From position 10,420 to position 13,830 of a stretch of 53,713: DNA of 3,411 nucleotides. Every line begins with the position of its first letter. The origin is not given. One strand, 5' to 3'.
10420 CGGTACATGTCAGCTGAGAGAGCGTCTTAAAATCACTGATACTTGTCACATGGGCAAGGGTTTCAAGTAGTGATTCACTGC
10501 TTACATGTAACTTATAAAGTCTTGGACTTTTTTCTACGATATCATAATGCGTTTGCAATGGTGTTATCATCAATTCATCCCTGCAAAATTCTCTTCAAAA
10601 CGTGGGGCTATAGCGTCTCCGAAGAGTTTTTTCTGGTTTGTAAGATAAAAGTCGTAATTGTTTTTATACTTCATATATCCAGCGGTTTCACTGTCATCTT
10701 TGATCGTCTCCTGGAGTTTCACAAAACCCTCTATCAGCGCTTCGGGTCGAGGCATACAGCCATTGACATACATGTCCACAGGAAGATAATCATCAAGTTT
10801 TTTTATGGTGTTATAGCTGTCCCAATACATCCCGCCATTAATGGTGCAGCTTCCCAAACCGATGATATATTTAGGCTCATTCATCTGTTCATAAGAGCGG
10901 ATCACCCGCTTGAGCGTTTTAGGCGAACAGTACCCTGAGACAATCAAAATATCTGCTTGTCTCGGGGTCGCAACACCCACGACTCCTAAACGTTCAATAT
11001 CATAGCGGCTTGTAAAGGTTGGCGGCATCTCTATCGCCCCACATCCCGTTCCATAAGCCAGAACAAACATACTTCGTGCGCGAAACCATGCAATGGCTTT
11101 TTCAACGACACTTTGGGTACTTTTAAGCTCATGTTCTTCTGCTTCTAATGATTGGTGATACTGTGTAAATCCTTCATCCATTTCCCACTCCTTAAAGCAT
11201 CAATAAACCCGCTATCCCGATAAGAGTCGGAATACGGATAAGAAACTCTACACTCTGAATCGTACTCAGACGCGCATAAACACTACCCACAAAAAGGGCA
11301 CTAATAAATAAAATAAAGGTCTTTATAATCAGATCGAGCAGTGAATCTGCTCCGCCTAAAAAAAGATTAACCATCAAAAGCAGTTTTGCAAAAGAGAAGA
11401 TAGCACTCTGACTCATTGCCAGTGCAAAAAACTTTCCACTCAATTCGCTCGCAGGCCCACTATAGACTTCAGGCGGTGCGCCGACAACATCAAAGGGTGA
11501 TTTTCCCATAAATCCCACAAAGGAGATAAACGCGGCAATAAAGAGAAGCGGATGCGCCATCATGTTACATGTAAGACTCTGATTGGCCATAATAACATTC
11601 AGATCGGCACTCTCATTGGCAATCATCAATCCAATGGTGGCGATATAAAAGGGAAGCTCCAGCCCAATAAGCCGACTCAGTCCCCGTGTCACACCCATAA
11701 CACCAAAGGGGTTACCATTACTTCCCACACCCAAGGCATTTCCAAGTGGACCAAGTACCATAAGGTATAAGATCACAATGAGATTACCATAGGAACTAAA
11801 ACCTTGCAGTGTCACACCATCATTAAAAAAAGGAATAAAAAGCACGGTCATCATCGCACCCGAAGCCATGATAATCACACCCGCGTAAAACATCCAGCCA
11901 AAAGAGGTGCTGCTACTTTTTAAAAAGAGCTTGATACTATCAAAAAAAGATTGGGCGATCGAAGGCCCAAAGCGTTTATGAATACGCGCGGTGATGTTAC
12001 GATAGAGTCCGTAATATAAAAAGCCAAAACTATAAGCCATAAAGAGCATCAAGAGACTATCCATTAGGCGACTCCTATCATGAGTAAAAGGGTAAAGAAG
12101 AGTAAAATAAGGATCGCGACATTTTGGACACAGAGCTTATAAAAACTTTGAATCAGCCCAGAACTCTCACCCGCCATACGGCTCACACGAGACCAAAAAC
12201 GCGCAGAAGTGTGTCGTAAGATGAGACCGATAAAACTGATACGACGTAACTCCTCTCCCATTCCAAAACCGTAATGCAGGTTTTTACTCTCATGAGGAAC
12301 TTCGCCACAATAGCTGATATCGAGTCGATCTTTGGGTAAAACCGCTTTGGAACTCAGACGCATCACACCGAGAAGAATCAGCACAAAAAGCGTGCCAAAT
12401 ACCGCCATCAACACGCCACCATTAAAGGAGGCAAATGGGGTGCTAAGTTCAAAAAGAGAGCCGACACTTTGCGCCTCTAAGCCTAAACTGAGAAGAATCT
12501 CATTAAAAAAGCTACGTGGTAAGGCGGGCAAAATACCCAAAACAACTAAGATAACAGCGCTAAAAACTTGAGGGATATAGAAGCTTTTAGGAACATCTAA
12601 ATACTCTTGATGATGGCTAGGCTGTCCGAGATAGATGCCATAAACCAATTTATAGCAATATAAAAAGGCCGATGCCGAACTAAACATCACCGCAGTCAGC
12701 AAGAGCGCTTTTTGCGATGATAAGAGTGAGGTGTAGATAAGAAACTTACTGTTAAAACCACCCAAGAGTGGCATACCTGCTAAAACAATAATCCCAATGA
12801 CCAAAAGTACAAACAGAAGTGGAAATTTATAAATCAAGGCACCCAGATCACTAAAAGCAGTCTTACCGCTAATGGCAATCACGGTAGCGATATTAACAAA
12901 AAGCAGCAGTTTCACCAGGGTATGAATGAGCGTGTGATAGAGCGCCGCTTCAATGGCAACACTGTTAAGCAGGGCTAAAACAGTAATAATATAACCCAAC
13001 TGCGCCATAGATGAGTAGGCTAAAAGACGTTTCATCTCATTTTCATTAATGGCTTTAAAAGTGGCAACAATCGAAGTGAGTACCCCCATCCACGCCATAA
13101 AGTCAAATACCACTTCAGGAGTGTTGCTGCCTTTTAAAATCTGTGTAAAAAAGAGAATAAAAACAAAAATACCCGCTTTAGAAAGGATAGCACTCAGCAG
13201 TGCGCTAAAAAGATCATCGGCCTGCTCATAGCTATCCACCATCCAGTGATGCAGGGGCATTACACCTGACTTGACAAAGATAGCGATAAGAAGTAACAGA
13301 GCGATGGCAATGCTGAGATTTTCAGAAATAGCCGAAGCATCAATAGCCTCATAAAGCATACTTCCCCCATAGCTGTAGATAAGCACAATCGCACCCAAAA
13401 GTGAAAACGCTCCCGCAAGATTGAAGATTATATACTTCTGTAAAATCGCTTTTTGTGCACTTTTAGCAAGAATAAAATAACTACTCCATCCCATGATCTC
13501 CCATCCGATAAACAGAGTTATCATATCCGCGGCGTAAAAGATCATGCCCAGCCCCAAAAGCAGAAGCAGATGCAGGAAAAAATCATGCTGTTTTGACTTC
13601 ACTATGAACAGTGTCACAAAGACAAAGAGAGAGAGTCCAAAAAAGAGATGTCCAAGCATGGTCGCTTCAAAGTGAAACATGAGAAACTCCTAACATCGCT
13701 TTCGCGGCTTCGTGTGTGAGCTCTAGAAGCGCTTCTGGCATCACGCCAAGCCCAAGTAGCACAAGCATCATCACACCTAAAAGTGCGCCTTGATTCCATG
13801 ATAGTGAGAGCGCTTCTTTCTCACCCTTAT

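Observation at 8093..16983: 13-gene Mrp-antiporter plus NuoBCDHI-like operon with Mbx/MBS (membrane-bound sulfane reductase) architecture in a Campylobacterota genome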

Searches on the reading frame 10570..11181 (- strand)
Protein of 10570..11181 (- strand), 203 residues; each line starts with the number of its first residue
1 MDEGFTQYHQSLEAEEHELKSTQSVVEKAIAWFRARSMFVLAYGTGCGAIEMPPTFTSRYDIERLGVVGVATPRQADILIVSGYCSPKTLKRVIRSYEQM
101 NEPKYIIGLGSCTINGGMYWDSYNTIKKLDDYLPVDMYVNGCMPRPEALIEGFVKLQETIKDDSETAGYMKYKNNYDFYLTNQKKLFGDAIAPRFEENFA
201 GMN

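Call 4: search_protein_families(library=pfam, proteins=[window:10570-11181:-], max_evalue=0.01)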
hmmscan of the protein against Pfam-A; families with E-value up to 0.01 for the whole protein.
window:10570-11181:- (203 aa): 2 families
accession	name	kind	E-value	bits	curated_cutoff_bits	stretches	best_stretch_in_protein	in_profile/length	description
PF01058.29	Oxidored_q6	-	8.4e-23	80.9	27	1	46-156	3-128/128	NADH ubiquinone oxidoreductase, 20 Kd subunit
PF09565.16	RE_NgoFVII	-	0.0056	16.4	23.8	1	75-133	16-74/162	NgoFVII restriction endonuclease N-terminal PLD domain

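Call 16: search_solved_structures(query=window:10570-11181:-, max_evalue=0.00001, show_alignments=3)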
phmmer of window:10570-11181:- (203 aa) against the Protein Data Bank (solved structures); distinct sequences matched with E-value up to 0.00001: 43.
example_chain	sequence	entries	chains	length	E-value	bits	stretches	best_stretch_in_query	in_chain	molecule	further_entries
6u8y_J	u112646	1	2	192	8.9e-61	208.3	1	27-190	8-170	NADH dehydrogenase subunit B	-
9grx_K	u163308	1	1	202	1.2e-36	129.5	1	30-163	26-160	NAD(P)H-quinone oxidoreductase subunit K, chloroplastic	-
7wfg_K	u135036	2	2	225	3.5e-36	128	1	29-163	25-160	NAD(P)H-quinone oxidoreductase subunit K, chloroplastic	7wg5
7eu3_K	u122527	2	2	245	3.6e-36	128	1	29-162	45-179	NAD(P)H-quinone oxidoreductase subunit K, chloroplastic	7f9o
6hum_K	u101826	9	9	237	8.1e-36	126.8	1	29-163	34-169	NAD(P)H-quinone oxidoreductase subunit K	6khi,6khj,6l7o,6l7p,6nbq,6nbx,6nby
6g2j_B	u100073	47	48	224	1.6e-33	119.3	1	26-164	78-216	NADH dehydrogenase [ubiquinone] iron-sulfur protein 7, mitochondrial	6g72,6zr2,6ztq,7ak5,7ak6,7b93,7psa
9w2u_B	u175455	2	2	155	2.2e-33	118.9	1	27-164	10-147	NADH dehydrogenase [ubiquinone] iron-sulfur protein 7, mitochondrial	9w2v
7zd6_6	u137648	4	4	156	2.2e-33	118.9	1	27-164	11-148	NADH dehydrogenase [ubiquinone] iron-sulfur protein 7, mitochondrial | Complex I-20kD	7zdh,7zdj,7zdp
7zeb_6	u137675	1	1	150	2.4e-33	118.7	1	27-164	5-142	NADH dehydrogenase [ubiquinone] iron-sulfur protein 7, mitochondrial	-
5lc5_B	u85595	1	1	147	2.6e-33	118.6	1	27-163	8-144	NADH dehydrogenase [ubiquinone] iron-sulfur protein 7, mitochondrial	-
5ldw_B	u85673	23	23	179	2.9e-33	118.4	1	26-164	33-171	NADH dehydrogenase [ubiquinone] iron-sulfur protein 7, mitochondrial | Mitochondrial complex I, PSST subunit | NADH:ubiquinone oxidoreductase core subunit S7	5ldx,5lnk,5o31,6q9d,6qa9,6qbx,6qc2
7v2c_C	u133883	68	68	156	3.9e-33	118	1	27-164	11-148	NADH dehydrogenase [ubiquinone] iron-sulfur protein 7,mitochondrial | NADH dehydrogenase [ubiquinone] iron-sulfur protein 7, mitochondrial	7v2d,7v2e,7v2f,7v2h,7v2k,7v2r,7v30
7arc_B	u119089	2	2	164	4.4e-33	117.9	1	24-163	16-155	PSST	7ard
7qsd_B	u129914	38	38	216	5e-33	117.7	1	26-164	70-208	NADH dehydrogenase [ubiquinone] iron-sulfur protein 7, mitochondrial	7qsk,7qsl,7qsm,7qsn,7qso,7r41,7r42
6zk9_6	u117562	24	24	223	5.5e-33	117.6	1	26-164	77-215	Mitochondrial complex I, PSST subunit | Complex I-20kD | NADH dehydrogenase [ubiquinone] iron-sulfur protein 7, mitochondrial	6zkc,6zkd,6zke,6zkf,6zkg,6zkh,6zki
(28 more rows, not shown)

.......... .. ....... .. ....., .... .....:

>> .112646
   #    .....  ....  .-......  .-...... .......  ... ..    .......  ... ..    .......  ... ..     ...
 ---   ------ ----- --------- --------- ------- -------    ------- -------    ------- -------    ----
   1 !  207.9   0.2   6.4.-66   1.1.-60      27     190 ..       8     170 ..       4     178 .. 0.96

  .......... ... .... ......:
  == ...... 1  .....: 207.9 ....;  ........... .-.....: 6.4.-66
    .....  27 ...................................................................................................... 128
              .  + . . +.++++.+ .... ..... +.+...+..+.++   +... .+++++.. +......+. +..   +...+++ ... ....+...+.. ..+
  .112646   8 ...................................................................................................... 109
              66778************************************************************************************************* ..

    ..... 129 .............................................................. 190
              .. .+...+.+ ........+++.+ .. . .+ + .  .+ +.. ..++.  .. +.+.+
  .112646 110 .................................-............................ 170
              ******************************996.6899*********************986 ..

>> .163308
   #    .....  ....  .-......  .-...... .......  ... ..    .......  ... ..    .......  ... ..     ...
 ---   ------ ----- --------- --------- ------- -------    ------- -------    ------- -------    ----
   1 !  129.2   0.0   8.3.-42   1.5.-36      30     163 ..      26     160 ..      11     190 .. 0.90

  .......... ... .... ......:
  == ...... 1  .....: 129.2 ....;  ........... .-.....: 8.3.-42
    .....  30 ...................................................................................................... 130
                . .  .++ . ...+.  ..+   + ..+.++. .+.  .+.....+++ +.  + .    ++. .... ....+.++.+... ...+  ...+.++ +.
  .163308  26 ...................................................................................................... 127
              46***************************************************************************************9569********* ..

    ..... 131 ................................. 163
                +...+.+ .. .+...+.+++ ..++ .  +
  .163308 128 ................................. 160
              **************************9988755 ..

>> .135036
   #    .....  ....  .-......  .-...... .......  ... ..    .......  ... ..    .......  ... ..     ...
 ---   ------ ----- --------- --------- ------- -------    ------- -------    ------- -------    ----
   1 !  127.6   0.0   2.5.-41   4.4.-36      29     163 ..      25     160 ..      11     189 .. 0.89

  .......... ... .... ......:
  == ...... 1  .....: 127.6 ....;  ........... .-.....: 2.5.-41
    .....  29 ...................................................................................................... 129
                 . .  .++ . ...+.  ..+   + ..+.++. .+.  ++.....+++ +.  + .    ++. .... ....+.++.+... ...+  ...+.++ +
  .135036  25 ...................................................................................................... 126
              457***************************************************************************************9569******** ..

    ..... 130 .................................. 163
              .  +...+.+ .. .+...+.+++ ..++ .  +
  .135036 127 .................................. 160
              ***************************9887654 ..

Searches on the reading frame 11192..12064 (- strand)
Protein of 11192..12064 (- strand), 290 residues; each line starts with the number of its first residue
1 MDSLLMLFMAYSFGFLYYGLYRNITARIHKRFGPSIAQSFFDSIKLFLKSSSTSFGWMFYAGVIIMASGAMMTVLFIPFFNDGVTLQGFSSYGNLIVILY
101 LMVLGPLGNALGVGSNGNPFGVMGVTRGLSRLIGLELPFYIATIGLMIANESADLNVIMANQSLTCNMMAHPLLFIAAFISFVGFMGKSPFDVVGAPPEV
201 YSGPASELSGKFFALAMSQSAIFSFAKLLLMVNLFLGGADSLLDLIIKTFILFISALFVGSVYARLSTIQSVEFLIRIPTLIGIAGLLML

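Call 4: search_protein_families(library=pfam, proteins=[window:11192-12064:-], max_evalue=0.01)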
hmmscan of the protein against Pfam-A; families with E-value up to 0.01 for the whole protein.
window:11192-12064:- (290 aa): 1 family
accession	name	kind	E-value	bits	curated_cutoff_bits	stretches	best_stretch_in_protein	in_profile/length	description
PF00146.26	NADHdh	-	6.1e-44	151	27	1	5-289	6-296/298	NADH dehydrogenase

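Call 32: search_solved_structures(query=window:11192-12064:-, max_evalue=1e-12, show_alignments=1)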
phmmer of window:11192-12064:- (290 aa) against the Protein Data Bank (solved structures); distinct sequences matched with E-value up to 1e-12: 3.
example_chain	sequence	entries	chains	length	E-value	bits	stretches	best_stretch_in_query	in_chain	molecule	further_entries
6u8y_M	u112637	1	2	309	1.9e-36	129.4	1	3-289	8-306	NADH dehydrogenase subunit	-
7z0s_D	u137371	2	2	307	7.1e-16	61.9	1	6-237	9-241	Formate hydrogenlyase subunit 4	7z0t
6cfw_M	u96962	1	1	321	4.4e-14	56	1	6-284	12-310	Mbh13 NADH dehydrogenase subunit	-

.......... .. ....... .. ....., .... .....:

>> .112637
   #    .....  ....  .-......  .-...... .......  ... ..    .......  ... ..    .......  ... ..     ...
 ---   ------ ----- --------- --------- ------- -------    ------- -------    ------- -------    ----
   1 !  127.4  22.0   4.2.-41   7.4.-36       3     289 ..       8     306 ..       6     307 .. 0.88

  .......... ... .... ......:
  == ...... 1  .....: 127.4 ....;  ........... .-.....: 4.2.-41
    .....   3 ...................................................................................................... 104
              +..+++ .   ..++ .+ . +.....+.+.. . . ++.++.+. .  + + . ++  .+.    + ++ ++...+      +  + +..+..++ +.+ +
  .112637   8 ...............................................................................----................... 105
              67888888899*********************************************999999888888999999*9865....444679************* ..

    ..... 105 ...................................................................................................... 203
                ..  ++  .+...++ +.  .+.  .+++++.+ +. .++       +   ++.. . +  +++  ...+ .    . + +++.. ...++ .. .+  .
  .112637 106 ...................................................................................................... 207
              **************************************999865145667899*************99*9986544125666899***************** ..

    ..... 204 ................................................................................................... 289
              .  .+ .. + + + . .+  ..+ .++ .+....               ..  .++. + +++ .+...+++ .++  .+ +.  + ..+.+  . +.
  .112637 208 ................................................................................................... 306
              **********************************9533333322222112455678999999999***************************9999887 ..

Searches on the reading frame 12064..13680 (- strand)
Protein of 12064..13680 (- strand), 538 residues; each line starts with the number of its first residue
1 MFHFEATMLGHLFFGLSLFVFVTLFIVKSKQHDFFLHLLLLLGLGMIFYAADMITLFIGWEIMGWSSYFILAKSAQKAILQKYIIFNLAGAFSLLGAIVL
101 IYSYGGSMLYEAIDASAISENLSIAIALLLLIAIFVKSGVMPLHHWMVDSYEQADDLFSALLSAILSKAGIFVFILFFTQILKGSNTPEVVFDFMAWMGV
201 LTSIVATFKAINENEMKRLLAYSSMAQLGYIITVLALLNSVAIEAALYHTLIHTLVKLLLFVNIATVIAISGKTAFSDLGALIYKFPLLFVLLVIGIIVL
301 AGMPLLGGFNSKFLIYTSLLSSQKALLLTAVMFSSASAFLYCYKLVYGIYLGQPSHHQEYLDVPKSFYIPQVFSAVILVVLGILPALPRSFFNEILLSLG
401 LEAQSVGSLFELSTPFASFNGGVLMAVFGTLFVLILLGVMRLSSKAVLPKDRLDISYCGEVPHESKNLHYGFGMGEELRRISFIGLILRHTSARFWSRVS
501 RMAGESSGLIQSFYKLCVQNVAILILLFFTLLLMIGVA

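Call 4: search_protein_families(library=pfam, proteins=[window:12064-13680:-], max_evalue=0.01)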
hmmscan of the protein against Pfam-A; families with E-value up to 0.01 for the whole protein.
window:12064-13680:- (538 aa): 1 family
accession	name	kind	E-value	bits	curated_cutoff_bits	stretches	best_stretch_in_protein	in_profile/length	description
PF00361.26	Proton_antipo_M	-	5.2e-47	160.9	21.5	1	50-335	1-291/294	NADH:quinone oxidoreductase/Mrp antiporter, TM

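Call 17: search_solved_structures(query=window:12064-13680:-, max_evalue=1e-25)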
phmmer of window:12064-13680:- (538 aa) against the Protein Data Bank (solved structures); distinct sequences matched with E-value up to 1e-25: 7.
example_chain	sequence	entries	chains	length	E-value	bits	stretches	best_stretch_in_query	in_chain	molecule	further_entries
6u8y_X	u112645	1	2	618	2.3e-53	185.2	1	28-437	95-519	NADH dehydrogenase subunit M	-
6cfw_H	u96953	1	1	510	1.6e-29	106.5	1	23-385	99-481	Monovalent cation/H+ antiporter subunit D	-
7qru_D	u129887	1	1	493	3.2e-27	98.9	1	18-383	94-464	Na+/H+ antiporter subunit D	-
6u8y_H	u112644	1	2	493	3.8e-27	98.7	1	11-386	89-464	NADH dehydrogenase subunit N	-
7d3u_A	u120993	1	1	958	4.7e-27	98.4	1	14-386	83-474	Monovalent Na+/H+ antiporter subunit A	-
8e9g_N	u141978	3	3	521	6.6e-26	94.6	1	37-386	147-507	NADH-quinone oxidoreductase subunit N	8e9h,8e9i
6hum_F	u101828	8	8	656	7.3e-26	94.4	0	34-363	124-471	NADH dehydrogenase subunit 5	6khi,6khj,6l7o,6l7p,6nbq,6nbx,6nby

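Call 44: search_solved_structures(query=window:12064-13680:-, max_evalue=1e-40, show_alignments=1)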
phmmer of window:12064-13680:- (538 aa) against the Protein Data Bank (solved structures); distinct sequences matched with E-value up to 1e-40: 1.
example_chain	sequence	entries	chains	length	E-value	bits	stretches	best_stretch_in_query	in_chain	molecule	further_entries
6u8y_X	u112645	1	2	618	2.3e-53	185.2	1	28-437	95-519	NADH dehydrogenase subunit M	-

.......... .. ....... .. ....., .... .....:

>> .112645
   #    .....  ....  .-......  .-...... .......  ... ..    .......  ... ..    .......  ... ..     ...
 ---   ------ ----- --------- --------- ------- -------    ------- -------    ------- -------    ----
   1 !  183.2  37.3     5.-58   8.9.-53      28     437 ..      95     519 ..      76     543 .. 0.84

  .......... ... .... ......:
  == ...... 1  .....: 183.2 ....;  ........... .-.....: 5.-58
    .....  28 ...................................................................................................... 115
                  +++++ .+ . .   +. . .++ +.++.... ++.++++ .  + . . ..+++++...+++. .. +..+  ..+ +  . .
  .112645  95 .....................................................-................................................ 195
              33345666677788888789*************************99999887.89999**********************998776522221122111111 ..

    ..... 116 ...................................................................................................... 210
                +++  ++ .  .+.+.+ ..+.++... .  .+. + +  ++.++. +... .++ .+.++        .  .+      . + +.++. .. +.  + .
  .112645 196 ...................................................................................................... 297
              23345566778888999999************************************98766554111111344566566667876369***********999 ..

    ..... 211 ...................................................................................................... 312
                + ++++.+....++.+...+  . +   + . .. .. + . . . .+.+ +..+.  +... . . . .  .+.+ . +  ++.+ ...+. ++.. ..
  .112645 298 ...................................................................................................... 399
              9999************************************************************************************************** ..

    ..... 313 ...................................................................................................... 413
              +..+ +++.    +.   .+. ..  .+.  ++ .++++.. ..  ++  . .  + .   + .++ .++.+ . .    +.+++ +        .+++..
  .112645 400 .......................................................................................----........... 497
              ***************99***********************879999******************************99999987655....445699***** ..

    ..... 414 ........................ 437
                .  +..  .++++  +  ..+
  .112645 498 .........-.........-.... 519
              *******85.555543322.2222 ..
